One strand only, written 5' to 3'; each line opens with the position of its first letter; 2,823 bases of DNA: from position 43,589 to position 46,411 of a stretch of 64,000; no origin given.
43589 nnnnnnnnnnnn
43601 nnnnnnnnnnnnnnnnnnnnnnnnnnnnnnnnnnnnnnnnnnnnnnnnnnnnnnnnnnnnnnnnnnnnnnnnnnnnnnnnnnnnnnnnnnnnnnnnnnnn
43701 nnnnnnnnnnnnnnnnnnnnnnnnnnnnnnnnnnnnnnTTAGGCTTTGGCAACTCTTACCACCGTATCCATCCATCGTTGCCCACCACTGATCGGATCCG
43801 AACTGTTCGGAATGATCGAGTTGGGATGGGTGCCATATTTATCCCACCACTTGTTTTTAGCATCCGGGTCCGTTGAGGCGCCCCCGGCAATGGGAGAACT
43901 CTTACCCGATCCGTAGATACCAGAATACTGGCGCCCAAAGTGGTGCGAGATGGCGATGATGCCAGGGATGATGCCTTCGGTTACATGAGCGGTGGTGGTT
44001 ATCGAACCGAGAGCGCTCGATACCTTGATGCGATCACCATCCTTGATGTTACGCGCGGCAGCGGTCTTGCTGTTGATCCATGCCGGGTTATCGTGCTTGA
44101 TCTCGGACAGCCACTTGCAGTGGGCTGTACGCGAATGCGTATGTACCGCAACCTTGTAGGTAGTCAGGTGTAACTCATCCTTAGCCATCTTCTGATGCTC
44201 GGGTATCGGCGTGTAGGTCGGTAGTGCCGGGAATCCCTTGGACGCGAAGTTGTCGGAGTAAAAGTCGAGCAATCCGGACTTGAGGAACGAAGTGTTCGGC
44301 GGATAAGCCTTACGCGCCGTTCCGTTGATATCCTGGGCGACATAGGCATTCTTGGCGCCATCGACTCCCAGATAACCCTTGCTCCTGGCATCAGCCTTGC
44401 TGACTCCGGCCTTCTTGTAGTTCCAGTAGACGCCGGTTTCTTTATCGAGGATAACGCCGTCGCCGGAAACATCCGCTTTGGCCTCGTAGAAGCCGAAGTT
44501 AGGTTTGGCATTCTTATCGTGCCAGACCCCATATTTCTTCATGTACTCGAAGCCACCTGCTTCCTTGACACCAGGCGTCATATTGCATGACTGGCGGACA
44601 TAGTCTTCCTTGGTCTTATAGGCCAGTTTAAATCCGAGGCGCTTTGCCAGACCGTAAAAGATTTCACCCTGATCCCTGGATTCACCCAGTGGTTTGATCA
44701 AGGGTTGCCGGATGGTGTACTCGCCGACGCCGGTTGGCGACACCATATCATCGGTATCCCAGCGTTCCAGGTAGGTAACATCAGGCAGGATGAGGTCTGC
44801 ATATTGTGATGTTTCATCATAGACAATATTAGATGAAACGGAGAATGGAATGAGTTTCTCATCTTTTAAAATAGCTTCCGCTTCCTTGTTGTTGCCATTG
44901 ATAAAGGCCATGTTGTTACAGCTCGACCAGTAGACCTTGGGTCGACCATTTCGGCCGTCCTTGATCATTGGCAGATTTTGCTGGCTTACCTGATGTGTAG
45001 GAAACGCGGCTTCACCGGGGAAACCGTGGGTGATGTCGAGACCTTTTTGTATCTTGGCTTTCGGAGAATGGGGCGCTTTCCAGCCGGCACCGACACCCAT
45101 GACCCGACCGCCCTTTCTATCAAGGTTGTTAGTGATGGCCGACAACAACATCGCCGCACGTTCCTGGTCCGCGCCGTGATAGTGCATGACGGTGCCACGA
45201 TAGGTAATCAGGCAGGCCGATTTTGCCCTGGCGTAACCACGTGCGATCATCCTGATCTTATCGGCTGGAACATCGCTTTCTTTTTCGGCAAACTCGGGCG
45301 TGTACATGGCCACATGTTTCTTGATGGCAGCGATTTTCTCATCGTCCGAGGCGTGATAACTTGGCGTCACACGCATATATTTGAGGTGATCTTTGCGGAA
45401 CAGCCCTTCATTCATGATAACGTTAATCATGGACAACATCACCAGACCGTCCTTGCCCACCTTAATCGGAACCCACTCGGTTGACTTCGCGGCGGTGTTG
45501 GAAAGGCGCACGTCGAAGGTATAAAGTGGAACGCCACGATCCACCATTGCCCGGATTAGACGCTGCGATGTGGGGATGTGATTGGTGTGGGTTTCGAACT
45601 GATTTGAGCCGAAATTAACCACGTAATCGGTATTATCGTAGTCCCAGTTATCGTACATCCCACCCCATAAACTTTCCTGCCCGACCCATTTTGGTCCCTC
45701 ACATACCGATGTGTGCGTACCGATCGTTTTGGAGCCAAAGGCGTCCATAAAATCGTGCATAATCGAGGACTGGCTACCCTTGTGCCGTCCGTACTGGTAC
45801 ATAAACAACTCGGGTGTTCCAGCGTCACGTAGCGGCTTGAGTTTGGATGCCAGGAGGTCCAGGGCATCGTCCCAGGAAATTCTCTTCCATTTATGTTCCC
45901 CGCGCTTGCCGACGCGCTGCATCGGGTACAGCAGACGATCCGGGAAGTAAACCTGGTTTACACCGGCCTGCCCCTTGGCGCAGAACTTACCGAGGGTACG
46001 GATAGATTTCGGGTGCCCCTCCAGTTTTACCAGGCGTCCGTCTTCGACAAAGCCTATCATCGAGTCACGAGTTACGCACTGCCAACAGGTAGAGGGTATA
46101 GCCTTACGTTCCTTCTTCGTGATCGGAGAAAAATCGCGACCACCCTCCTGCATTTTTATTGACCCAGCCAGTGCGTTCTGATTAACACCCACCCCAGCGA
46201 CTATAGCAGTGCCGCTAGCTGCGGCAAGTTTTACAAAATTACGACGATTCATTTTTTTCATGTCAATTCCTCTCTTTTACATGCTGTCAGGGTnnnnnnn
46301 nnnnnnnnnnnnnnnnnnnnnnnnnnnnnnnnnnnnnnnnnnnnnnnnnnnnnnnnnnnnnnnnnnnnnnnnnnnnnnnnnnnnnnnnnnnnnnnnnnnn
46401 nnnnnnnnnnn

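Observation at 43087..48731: Unassigned Mo-oxidoreductase operon using a 12-haem membrane cytochrome c in place of a PsrC/NrfD anchor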

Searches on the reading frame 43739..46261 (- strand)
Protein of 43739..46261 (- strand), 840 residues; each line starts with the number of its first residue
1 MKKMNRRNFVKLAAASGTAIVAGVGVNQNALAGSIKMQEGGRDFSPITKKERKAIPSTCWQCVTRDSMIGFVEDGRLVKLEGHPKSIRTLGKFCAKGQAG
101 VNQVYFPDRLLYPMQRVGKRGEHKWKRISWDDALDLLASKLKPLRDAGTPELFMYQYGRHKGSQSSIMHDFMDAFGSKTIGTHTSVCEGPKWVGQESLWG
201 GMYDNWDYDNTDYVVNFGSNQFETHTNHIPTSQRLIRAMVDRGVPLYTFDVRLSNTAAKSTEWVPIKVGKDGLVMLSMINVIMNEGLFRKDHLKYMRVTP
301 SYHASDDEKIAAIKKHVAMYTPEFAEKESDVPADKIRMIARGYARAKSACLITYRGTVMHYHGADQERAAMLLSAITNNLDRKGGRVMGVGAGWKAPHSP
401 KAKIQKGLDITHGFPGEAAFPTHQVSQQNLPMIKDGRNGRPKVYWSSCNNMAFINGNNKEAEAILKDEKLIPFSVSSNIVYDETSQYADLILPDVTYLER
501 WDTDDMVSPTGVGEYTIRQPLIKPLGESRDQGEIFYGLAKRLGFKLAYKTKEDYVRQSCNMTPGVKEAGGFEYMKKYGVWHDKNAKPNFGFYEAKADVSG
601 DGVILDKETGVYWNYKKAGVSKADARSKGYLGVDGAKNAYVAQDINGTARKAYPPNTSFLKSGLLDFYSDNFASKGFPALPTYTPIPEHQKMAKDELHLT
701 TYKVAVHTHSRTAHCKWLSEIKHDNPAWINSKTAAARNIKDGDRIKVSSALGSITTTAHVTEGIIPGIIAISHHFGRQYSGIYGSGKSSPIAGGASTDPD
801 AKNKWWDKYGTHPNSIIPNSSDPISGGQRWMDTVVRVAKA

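Call 3: search_protein_families(library=pfam, proteins=[window:43739-46261:-], max_evalue=0.01)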
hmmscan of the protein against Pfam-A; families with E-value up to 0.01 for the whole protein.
window:43739-46261:- (840 aa): 3 families
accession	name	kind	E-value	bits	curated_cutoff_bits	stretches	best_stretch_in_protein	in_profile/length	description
PF00384.28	Molybdopterin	-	2.2e-31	109.6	24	1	109-541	1-353/353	Molybdopterin oxidoreductase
PF01568.27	Molydop_binding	-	1.7e-20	73.5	26.8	1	697-827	1-103/110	Molydopterin dinucleotide binding domain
PF04879.21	Molybdop_Fe4S4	-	2.5e-06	27.8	22.7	1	53-105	2-54/55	Molybdopterin oxidoreductase Fe4S4 domain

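Call 4: search_protein_families(library=ncbifam, proteins=[window:43739-46261:-], max_evalue=0.01)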
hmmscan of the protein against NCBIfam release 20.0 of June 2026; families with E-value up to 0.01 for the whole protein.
window:43739-46261:- (840 aa): 26 families (the best 25 are shown)
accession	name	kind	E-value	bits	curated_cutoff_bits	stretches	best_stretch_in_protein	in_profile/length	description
NF012032.0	PRK15488.1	equivalog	2.5e-99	333.3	694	3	3-389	2-364/759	thiosulfate reductase PhsA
TIGR02166.1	dmsA_ynfE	subfamily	5.7e-81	272.7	777.7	2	4-592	1-611/794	DMSO/selenate family reductase complex A subunit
TIGR01591.1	Fdh-alpha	equivalog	2.5e-57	194.4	666.25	3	58-388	2-319/672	formate dehydrogenase subunit alpha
TIGR03479.1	DMSO_red_II_alp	subfamily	8.7e-54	182.9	984.75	3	94-294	105-304/913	molybdopterin-dependent oxidoreductase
NF041714.1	arsenate_red_ArrA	equivalog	5.2e-53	180.3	1600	2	4-545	3-573/848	arsenate respiratory reductase molybdopterin-containing subunit ArrA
NF041783.2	mnquin_red_QrcB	equivalog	3.4e-50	170.9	440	2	52-556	50-517/695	menaquinone reductase molybdopterin-binding-like subunit QrcB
NF041884.1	selenate_YnfF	exception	6.6e-45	153.3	1650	2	5-586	2-607/798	selenate/tellurate reductase subunit YnfF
NF011566.1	PRK14990.1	exception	2.5e-42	144.9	1600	2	5-591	15-630/814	dimethylsulfoxide reductase subunit A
NF041885.1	selenate_YnfE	exception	2.8e-41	141.2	1675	2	4-592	3-620/805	selenate/tellurate reductase subunit YnfE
TIGR00509.1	bisC_fam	subfamily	2.1e-37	128.8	1017.55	2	118-553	64-521/772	molybdopterin guanine dinucleotide-containing S/N-oxide reductase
NF011567.1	PRK14991.1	equivalog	1.1e-30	106.2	1750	4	91-134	138-181/1022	tetrathionate reductase subunit TtrA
TIGR01553.1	formate-DH-alph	equivalog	1.5e-30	105.8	814.2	2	4-296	2-303/1009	formate dehydrogenase-N subunit alpha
NF047855.1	AssmNtatRedNasC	equivalog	3.9e-25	88.2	1100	2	88-548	56-512/708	assimilatory nitrate reductase catalytic subunit NasC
NF010055.0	PRK13532.1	equivalog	4.9e-24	84.6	904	2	3-261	2-258/830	nitrate reductase catalytic subunit NapA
NF042978.1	EthbenzDh_ebdA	equivalog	4e-23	81.1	2000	2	93-292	126-324/977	ethylbenzene dehydrogenase subunit alpha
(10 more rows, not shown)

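Call 5: search_solved_structures(query=window:43739-46261:-, max_evalue=1e-10, show_alignments=2)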
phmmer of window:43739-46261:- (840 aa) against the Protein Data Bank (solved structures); distinct sequences matched with E-value up to 1e-10: 43.
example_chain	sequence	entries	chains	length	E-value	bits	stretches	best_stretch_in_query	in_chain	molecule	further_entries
2vpw_A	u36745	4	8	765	8e-50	173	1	25-387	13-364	THIOSULFATE REDUCTASE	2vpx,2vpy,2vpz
6cz7_A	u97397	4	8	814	8e-47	163.1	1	55-545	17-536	ArrA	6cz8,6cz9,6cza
7bkb_D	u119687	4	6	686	5.5e-34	120.6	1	53-386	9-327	Formate dehydrogenase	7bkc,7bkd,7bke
4ydd_A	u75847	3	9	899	3.1e-30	108.2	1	92-304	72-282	DMSO reductase family type II enzyme, molybdopterin subunit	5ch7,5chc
5e7o_A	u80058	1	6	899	7.9e-30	106.8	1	92-304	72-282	DMSO reductase family type II enzyme, molybdopterin subunit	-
9vap_A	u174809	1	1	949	7.4e-29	103.6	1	4-385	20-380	Formate dehydrogenase molybdopterin-binding subunit FdhA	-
7qv7_S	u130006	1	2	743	2e-28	102.2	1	53-387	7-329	Hydrogen dependent carbon dioxide reductase subunit FdhF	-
6tg9_A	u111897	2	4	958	1.3e-27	99.5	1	49-388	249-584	Formate dehydrogenase subunit alpha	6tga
7l5i_A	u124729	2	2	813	1.9e-27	99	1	119-551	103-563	Trimethylamine-N-oxide reductase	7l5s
2e7z_A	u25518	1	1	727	1.4e-26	96.1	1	88-379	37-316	Acetylene hydratase Ahy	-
2jim_A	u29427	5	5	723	4.6e-25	91.1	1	52-543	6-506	PERIPLASMIC NITRATE REDUCTASE | PROTEIN (PERIPLASMIC NITRATE REDUCTASE)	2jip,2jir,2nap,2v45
9wxb_B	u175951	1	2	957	7.2e-25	90.4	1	48-386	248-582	Formate dehydrogenase alpha subunit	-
2jio_A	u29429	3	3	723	8.7e-25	90.2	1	52-543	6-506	PERIPLASMIC NITRATE REDUCTASE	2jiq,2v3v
1aa6_A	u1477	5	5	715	2e-24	89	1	54-384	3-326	FORMATE DEHYDROGENASE H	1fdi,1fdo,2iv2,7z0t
7vw6_A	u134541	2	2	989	3e-24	88.4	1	54-385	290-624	Formate dehydrogenase | Tungsten-containing formate dehydrogenase alpha subunit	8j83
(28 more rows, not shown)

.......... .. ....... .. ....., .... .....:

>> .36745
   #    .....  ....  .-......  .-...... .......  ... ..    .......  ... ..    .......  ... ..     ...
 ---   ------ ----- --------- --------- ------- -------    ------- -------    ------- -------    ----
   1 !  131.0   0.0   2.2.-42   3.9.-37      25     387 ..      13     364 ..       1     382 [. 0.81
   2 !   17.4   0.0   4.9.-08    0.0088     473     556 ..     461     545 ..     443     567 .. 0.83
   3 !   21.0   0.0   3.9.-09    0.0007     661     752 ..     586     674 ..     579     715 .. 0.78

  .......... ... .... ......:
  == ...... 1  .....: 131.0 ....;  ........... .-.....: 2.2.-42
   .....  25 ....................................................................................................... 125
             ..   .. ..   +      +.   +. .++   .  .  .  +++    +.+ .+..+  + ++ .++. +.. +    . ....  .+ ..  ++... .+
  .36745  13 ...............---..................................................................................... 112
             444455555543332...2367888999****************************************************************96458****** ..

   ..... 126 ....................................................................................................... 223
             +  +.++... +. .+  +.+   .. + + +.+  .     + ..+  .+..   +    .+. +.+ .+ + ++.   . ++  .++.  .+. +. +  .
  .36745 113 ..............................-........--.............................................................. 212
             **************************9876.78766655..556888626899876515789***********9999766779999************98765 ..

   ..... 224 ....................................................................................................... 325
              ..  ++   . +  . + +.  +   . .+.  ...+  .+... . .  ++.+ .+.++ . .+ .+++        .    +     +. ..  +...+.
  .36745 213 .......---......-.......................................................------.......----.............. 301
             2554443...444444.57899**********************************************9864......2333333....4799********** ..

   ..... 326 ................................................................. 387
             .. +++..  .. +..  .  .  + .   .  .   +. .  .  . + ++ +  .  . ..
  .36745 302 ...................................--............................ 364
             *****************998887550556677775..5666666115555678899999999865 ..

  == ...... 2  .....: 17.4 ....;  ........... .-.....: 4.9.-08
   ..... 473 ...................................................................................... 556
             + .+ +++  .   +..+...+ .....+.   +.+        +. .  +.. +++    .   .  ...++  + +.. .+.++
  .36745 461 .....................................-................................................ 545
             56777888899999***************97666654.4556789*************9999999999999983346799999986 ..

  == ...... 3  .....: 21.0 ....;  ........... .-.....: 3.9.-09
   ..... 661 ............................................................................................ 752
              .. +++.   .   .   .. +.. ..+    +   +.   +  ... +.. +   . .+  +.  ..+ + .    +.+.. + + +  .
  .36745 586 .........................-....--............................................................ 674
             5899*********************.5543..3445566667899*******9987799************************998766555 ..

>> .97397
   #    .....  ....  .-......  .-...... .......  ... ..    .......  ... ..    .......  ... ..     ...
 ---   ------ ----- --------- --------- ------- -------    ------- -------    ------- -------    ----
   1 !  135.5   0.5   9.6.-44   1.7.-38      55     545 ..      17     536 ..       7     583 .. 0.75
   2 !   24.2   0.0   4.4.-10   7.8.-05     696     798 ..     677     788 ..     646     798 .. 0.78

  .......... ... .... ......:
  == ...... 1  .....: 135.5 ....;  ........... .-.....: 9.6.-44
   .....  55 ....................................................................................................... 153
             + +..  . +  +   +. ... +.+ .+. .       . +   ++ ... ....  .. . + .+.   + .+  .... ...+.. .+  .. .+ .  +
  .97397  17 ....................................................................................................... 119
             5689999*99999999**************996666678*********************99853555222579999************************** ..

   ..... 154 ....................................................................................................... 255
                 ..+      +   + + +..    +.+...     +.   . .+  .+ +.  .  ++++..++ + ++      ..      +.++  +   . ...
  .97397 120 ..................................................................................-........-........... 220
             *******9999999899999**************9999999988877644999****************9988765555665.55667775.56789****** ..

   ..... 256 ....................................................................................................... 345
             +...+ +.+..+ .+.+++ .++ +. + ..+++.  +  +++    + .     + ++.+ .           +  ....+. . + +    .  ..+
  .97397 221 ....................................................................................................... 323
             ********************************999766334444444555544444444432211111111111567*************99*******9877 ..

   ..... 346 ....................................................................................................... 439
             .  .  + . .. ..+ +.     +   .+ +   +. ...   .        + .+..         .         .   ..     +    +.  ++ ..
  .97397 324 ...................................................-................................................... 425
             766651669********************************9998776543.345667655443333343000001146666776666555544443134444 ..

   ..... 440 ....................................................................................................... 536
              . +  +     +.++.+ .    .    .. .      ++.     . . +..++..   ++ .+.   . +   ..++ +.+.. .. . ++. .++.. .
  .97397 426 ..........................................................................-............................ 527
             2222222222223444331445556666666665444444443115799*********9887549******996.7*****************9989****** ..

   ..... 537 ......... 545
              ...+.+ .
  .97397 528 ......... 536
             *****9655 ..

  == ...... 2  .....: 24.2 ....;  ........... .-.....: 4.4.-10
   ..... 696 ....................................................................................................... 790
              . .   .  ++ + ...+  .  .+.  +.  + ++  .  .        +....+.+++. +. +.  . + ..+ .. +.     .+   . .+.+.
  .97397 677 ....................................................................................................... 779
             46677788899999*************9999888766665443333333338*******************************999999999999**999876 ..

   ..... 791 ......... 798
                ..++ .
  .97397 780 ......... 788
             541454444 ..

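Call 6: find_homologous_proteins(query=window:43739-46261:-, max_evalue=1e-30)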
Query window:43739-46261:- (840 aa): 2269 proteins with E <= 1e-30 among 8000 candidates; the best 120 are listed.
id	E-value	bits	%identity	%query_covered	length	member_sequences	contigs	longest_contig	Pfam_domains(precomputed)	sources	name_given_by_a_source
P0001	0.0e+0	1878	95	100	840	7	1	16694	PF00384.28,PF01568.28,PF04879.22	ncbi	-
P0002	0.0e+0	1862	93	100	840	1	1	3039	PF00384.28,PF01568.28,PF04879.22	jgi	-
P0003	0.0e+0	1757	87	100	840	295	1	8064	PF00384.28,PF01568.28,PF04879.22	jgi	-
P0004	0.0e+0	1749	87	100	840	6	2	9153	PF00384.28,PF01568.28,PF04879.22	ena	-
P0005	0.0e+0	1654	82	100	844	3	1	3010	PF00384.28,PF01568.28,PF04879.22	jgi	-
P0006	0.0e+0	1651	83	100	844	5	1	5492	PF00384.28,PF01568.28,PF04879.22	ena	-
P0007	0.0e+0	1650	82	100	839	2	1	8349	PF00384.28,PF01568.28,PF04879.22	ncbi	-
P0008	0.0e+0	1600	82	98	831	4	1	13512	PF00384.28,PF01568.28,PF04879.22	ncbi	-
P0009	0.0e+0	1581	79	100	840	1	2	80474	PF00384.28,PF01568.28,PF04879.22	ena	-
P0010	0.0e+0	1575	78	100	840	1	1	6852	PF00384.28,PF01568.28,PF04879.22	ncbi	-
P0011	0.0e+0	1569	79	100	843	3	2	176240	PF00384.28,PF01568.28,PF04879.22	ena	-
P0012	0.0e+0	1569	78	100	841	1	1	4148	PF00384.28,PF01568.28,PF04879.22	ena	-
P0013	0.0e+0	1565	77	100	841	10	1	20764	PF00384.28,PF01568.28,PF04879.22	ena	-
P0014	0.0e+0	1562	78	100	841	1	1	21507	PF00384.28,PF01568.28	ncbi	-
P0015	0.0e+0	1557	77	100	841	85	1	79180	PF00384.28,PF01568.28,PF04879.22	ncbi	ncbi:MAG: molybdopterin-dependent oxidoreductase [Candidatus Thiodiazotropha sp.]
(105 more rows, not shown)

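Call 9: find_related_loci(query=A1, collection=genome_contigs, flank=10000)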
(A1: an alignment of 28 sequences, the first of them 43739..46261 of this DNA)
Query A1 (840 aa) in genome_contigs; peptide patterns used: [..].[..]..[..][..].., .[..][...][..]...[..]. (x = any residue, [..] = any of these).
551 stretches matched a pattern; 528 encode a relative of the query (tblastn E <= 1e-3); the best 80 are kept; 79 distinct loci.
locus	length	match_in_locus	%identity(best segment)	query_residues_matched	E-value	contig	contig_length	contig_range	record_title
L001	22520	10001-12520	88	1-840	0e+0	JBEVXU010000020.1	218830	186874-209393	MAG: Sedimenticola sp. isolate 1_2 TCF2 c_000000000007, whole genome shotgun sequence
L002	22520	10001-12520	88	1-840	0e+0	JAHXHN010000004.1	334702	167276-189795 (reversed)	MAG: Candidatus Thiodiazotropha sp. (ex Codakia rugifera) isolate L098_Th1 c_000000000004, whole genome shotgun sequence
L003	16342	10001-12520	86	1-840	0e+0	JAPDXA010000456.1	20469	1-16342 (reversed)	MAG: Candidatus Thiodiazotropha lotti isolate KOTO2_Th1 c_000000000011, whole genome shotgun sequence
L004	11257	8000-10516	87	1-839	0e+0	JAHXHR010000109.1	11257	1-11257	MAG: Candidatus Thiodiazotropha sp. (ex Epidulcina cf. delphinae) isolate 3502H_Th1 c_000000000201, whole genome shotgun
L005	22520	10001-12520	87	1-840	0e+0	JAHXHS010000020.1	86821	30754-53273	MAG: Candidatus Thiodiazotropha sp. (ex Epidulcina cf. delphinae) isolate 3502H_Th2 c_000000000021, whole genome shotgun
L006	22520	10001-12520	86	1-840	0e+0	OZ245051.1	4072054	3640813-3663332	MAG: Sedimenticolaceae bacterium isolate 9f9d7339-0042-4cb7-a141-f72079882acd genome assembly, chromosome: 1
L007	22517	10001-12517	87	1-840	0e+0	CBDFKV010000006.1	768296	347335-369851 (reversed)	MAG: Candidatus Poriferihabitaceae bacterium isolate 00d3c309-94a0-453a-b397-66eaa8c2d1e2 genome assembly, contig: conti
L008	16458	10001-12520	86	1-840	0e+0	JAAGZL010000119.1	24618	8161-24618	MAG: Gammaproteobacteria bacterium isolate Cli_5 CliG_CONTIG455684, whole genome shotgun sequence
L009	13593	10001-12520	88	1-840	0e+0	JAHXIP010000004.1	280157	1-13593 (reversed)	MAG: Candidatus Thiodiazotropha sp. (ex Monitilora ramsayi) isolate L095_Th1 c_000000000004, whole genome shotgun sequen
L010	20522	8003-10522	88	1-840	0e+0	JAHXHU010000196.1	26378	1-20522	MAG: Candidatus Thiodiazotropha sp. (ex Ustalcina ferruginea) isolate L011_Th1 c_000000000014, whole genome shotgun sequ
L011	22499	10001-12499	86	1-833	0e+0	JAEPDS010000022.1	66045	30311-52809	MAG: Candidatus Thiodiazotropha sp. 'RUGA' isolate MAGL046 c_000000000022, whole genome shotgun sequence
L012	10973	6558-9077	85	1-839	0e+0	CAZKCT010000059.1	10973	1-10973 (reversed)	MAG TPA_asm: uncultured Piscirickettsiaceae bacterium isolate SRP077602_co8_34 genome assembly, contig: NODE_8447_length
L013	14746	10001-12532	83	1-840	0e+0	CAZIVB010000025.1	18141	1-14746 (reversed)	MAG TPA_asm: uncultured Hyphomicrobiales bacterium isolate SRP128015_co1_478 genome assembly, contig: NODE_4294_length_1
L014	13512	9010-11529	81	1-840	0e+0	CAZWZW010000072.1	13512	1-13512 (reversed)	MAG TPA_asm: uncultured Verrucomicrobiota bacterium isolate binchicken_co275_157 genome assembly, contig: NODE_6653_leng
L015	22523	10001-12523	77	1-840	0e+0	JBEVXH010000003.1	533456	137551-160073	MAG: Candidatus Thiodiazotropha sp. isolate CTENA5 L149 c_000000000003, whole genome shotgun sequence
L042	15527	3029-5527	75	1-833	0e+0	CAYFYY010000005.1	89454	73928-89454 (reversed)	MAG TPA_asm: uncultured Flavobacteriales bacterium isolate ERP108616_co2_15 genome assembly, contig: NODE_171_length_894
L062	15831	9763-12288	58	1-840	0e+0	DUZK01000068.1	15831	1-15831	MAG TPA_asm: Deltaproteobacteria bacterium isolate MAG_15370_dsfb_81 Ga0180009_10004279, whole genome shotgun sequence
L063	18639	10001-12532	73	1-840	0e+0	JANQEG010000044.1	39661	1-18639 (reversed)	MAG: Rhodobiaceae bacterium isolate PL23a_bin.122 k99_1529434, whole genome shotgun sequence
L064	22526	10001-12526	57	2-840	0e+0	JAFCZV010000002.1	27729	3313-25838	MAG: Deltaproteobacteria bacterium isolate AB_1215_Bin_118 AB_1215_Bin_118_scaffold_1282, whole genome shotgun sequence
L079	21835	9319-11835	57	1-840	0e+0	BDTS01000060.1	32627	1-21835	Bacterium BMS3Bbin09 DNA, contig: NODE_14, whole genome shotgun sequence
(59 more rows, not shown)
